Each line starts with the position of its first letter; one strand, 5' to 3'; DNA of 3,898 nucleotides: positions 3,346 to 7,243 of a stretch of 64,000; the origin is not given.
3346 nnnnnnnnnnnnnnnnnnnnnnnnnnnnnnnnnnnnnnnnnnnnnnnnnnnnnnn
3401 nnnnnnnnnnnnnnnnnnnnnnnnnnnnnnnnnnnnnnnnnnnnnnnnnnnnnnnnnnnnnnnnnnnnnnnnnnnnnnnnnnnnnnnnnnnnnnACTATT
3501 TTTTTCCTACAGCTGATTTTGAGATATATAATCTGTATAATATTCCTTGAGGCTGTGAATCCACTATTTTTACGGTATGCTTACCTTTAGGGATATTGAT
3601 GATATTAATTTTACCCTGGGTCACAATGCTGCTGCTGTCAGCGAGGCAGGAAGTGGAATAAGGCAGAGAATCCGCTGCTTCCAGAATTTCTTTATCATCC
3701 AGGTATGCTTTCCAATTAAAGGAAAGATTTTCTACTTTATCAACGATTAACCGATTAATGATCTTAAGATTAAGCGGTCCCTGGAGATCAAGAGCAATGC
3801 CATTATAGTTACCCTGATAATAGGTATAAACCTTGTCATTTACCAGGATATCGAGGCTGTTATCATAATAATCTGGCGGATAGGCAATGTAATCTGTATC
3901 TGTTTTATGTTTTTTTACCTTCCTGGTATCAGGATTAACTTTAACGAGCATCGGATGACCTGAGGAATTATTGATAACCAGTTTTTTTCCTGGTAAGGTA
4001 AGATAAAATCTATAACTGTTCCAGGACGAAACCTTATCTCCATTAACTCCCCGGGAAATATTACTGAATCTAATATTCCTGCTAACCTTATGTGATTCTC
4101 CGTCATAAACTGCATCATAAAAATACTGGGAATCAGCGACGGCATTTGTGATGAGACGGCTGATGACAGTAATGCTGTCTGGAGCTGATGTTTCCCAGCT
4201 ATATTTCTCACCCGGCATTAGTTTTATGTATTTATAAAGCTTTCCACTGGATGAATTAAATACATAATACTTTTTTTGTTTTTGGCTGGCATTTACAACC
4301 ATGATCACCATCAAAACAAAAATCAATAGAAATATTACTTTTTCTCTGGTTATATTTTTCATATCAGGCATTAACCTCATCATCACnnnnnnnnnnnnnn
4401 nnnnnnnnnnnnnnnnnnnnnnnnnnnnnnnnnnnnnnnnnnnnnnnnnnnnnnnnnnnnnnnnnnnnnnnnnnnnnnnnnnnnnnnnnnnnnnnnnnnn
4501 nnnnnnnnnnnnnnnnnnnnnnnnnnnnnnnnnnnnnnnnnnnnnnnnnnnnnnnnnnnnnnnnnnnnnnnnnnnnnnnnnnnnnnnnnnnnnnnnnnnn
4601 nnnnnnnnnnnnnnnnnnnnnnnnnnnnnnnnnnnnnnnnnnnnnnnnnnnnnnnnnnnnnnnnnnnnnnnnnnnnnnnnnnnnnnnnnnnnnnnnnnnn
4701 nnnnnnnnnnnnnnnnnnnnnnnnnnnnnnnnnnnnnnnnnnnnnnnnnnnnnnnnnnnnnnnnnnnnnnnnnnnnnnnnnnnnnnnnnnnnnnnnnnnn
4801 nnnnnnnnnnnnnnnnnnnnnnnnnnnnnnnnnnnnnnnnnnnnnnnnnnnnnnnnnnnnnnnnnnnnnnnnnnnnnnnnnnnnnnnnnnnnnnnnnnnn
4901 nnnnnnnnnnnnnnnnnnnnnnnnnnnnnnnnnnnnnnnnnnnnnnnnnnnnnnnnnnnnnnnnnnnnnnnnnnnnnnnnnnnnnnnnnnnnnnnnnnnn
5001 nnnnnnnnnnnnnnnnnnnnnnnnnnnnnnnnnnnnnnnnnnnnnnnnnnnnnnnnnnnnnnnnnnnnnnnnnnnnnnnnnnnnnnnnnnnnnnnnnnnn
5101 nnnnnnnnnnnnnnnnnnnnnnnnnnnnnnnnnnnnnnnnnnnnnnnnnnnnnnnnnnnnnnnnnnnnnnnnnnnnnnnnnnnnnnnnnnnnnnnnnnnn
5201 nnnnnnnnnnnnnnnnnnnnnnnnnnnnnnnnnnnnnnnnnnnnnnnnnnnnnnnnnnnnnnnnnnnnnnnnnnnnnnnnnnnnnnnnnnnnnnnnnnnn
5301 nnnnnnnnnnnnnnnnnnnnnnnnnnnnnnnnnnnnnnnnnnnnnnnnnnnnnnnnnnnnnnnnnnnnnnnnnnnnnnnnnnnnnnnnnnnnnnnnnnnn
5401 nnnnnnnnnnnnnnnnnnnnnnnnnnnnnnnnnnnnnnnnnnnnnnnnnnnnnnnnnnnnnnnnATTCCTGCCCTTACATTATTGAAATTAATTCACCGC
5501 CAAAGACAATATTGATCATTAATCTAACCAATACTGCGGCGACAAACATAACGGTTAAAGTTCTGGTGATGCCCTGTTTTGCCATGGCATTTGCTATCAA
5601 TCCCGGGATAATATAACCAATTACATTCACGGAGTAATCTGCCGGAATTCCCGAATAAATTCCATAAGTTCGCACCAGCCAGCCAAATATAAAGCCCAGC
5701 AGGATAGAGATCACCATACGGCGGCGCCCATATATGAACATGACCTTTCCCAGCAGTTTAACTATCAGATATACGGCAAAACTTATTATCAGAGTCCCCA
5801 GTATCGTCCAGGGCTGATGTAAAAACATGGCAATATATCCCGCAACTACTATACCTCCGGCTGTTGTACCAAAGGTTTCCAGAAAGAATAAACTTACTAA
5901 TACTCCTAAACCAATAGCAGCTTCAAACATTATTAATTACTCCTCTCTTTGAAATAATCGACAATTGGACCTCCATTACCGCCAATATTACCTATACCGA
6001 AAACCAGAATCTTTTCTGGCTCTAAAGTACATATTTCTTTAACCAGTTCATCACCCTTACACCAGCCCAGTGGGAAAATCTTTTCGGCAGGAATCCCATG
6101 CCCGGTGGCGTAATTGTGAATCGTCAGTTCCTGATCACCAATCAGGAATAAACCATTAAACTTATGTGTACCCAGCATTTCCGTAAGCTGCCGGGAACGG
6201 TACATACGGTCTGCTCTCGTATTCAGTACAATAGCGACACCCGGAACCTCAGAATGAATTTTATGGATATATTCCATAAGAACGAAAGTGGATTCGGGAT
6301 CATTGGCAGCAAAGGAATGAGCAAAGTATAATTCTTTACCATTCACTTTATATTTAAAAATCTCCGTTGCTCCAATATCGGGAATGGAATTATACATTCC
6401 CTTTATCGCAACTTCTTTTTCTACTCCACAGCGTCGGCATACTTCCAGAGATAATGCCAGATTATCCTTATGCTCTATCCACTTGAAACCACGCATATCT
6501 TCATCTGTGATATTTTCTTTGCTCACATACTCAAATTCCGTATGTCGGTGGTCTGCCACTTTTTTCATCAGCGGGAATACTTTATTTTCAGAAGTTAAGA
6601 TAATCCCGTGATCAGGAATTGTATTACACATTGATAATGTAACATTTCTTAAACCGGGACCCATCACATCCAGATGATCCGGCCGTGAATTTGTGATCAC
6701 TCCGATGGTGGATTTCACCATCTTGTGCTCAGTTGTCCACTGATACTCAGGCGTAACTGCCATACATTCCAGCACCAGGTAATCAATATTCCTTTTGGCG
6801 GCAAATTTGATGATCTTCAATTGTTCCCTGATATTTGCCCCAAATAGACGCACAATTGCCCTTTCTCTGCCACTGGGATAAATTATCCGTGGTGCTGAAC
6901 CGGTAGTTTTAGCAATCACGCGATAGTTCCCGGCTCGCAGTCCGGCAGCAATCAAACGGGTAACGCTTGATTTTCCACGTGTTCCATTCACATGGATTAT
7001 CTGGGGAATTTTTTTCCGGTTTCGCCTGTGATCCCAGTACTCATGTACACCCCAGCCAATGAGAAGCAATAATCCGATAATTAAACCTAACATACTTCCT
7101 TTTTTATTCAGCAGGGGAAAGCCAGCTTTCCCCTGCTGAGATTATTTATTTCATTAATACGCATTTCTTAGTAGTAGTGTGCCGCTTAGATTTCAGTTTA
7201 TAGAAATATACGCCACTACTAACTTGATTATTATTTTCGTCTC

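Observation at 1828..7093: Six-gene poly-gamma-glutamate operon with non-Bacillus accessory genes (diderm-style PGA system?)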

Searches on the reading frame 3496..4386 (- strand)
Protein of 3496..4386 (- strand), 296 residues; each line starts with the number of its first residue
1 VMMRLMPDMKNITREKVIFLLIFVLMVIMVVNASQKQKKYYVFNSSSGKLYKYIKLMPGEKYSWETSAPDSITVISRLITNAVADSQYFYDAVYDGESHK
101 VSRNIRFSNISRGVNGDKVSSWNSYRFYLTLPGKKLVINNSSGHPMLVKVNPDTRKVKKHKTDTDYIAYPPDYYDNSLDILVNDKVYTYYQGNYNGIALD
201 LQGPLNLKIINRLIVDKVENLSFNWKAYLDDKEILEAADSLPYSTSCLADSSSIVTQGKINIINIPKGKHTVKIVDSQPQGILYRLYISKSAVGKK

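Call 3: search_protein_families(library=pfam, proteins=[window:3496-4386:-], max_evalue=0.1)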
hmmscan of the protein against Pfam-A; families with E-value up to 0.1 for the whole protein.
window:3496-4386:- (296 aa): 0 families

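Call 4: search_protein_families(library=ncbifam, proteins=[window:3496-4386:-], max_evalue=0.1)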
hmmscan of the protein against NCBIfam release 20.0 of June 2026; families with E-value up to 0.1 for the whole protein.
window:3496-4386:- (296 aa): 0 families

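Call 23: find_homologous_proteins(query=window:3496-4362:-, max_evalue=0.001)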
Query window:3496-4362:- (288 aa): 18 proteins with E <= 0.001 among 899 candidates.
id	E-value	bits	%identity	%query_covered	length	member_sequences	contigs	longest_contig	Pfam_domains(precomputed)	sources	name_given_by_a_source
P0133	2.5e-185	632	100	100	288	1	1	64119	-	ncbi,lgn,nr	ncbi:MAG: hypothetical protein K9M99_01575 [Candidatus Cloacimonetes bacterium]|nr:hypothetical prot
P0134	2.4e-150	518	79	99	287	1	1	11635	-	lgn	-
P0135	1.6e-149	515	81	99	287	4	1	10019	-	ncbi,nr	ncbi:MAG: hypothetical protein P9M05_10655 [Candidatus Stygibacter australis]|nr:hypothetical protei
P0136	2.9e-148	511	80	99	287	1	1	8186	-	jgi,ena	-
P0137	5.3e-143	494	76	100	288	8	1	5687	-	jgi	-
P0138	5.5e-143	493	77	99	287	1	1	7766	-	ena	-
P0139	8.7e-142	490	76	100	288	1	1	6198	-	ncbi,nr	ncbi:MAG: hypothetical protein P9X26_03770 [Candidatus Stygibacter frigidus]|nr:hypothetical protein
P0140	3.0e-117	409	62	99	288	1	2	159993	-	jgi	jgi:hypothetical protein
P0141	8.4e-115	401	61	99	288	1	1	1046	-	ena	-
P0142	8.1e-110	385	60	99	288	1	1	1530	-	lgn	-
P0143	7.3e-105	368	58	91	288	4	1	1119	-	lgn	-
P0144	3.5e-104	366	56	99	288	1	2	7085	-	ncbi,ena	-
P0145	1.5e-94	335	53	100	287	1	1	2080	-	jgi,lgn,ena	-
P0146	1.9e-91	324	52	100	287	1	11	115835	-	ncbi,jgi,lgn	jgi:hypothetical protein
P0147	2.1e-79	285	47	100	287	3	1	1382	-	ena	-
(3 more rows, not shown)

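Call 82: search_solved_structures(query=A5, max_evalue=10)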
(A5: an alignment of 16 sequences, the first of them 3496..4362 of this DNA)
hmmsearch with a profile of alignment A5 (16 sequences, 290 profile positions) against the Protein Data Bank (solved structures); distinct sequences matched with E-value up to 10: 0.

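Call 83: search_protein_families(library=phrogs, proteins=[window:3496-4362:-], max_evalue=0.1)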
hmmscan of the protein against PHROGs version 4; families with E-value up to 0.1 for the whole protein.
window:3496-4362:- (288 aa): 0 families

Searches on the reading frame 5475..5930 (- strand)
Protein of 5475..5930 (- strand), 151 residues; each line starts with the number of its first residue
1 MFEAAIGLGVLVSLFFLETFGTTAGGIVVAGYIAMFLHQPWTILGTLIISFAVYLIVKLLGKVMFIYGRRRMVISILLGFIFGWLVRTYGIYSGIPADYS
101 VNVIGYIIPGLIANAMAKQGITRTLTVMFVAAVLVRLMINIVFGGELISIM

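Call 3: search_protein_families(library=pfam, proteins=[window:5475-5930:-], max_evalue=0.1)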
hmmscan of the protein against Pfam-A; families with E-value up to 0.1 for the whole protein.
window:5475-5930:- (151 aa): 2 families
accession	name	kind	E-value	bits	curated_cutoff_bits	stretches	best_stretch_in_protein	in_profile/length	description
PF14102.11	Caps_synth_CapC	-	3.5e-33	115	27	1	8-125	1-119/119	Capsule biosynthesis CapC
PF09852.15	DUF2079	-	0.023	14.2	28.2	1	29-140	219-337/459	Predicted membrane protein (DUF2079)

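Call 4: search_protein_families(library=ncbifam, proteins=[window:5475-5930:-], max_evalue=0.1)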
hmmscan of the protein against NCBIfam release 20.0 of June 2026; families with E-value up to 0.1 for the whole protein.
window:5475-5930:- (151 aa): 1 family
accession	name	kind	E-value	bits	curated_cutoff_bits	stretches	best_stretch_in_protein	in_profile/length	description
TIGR04011.1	poly_gGlu_PgsC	equivalog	7.8e-34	116.8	96.45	1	6-136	1-132/132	poly-gamma-glutamate biosynthesis protein PgsC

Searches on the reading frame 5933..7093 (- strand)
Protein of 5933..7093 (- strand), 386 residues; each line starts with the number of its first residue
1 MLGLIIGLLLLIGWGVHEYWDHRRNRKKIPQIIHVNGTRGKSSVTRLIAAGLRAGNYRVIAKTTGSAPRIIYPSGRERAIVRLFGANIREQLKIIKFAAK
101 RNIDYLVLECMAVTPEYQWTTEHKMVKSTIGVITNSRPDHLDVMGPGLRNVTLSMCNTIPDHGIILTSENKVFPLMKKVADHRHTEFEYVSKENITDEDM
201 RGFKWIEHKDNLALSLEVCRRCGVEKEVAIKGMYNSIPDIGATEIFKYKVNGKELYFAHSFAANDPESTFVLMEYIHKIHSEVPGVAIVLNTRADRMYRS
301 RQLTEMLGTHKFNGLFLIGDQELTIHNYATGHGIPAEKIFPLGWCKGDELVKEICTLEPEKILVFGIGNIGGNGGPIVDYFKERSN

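Call 3: search_protein_families(library=pfam, proteins=[window:5933-7093:-], max_evalue=0.1)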
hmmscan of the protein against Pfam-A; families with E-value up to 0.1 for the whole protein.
window:5933-7093:- (386 aa): 1 family
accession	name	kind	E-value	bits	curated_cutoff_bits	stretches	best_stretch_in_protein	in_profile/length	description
PF08245.18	Mur_ligase_M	-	1.3e-08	35.5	24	1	35-234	1-188/200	Mur ligase middle domain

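Call 4: search_protein_families(library=ncbifam, proteins=[window:5933-7093:-], max_evalue=0.1)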
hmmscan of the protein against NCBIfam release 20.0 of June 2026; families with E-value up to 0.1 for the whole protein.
window:5933-7093:- (386 aa): 13 families
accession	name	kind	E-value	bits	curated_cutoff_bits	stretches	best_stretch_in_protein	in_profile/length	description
TIGR04012.1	poly_gGlu_PgsB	equivalog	6e-119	397.2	222.7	1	5-381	4-380/380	poly-gamma-glutamate synthase PgsB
TIGR01499.1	folC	subfamily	1.6e-05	24.5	162.65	1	19-59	7-47/400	bifunctional protein FolC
NF053647.1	pMurD2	equivalog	0.00065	18.7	550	1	94-248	144-285/405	pseudomurein biosynthesis peptide ligase pMurD2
TIGR01082.1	murC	equivalog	0.0019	17.4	335.1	1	125-236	165-274/449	UDP-N-acetylmuramate--L-alanine ligase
TIGR02068.2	cya_phycin_syn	equivalog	0.0026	15.8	850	1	24-65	474-514/862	cyanophycin synthetase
NF001126.0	PRK00139.1-4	equivalog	0.0033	16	373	1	27-142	101-208/486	UDP-N-acetylmuramoyl-L-alanyl-D-glutamate--2,6-diaminopimelate ligase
NF053648.1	pMurE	equivalog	0.004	15.9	600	1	33-212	101-272/464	pseudomurein biosynthesis peptide ligase pMurE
TIGR01087.1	murD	equivalog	0.0044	16.1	211.95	1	30-59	104-133/441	UDP-N-acetylmuramoyl-L-alanine--D-glutamate ligase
TIGR01085.1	murE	subfamily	0.0084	15.1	257.3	1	30-142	85-192/472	UDP-N-acetylmuramyl-tripeptide synthetase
NF001124.0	PRK00139.1-2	equivalog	0.014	14.1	476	1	31-142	110-213/500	UDP-N-acetylmuramoyl-L-alanyl-D-glutamate--2,6-diaminopimelate ligase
NF008896.0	PRK11929.1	equivalog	0.015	13.1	1023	0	30-59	112-141/965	bifunctional UDP-N-acetylmuramoyl-L-alanyl-D-glutamate--2,6-diaminopimelate ligase MurE/UDP-N-acetylmuramoyl-tripeptide--D-alanyl-D-alanine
NF047860.1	Tet-DihydfolSynFolCMyb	equivalog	0.023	13.6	700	1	31-59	64-92/468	bifunctional tetrahydrofolate synthase/dihydrofolate synthase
NF010623.0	PRK14016.1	subfamily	0.091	10.8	877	0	25-60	476-510/871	cyanophycin synthetase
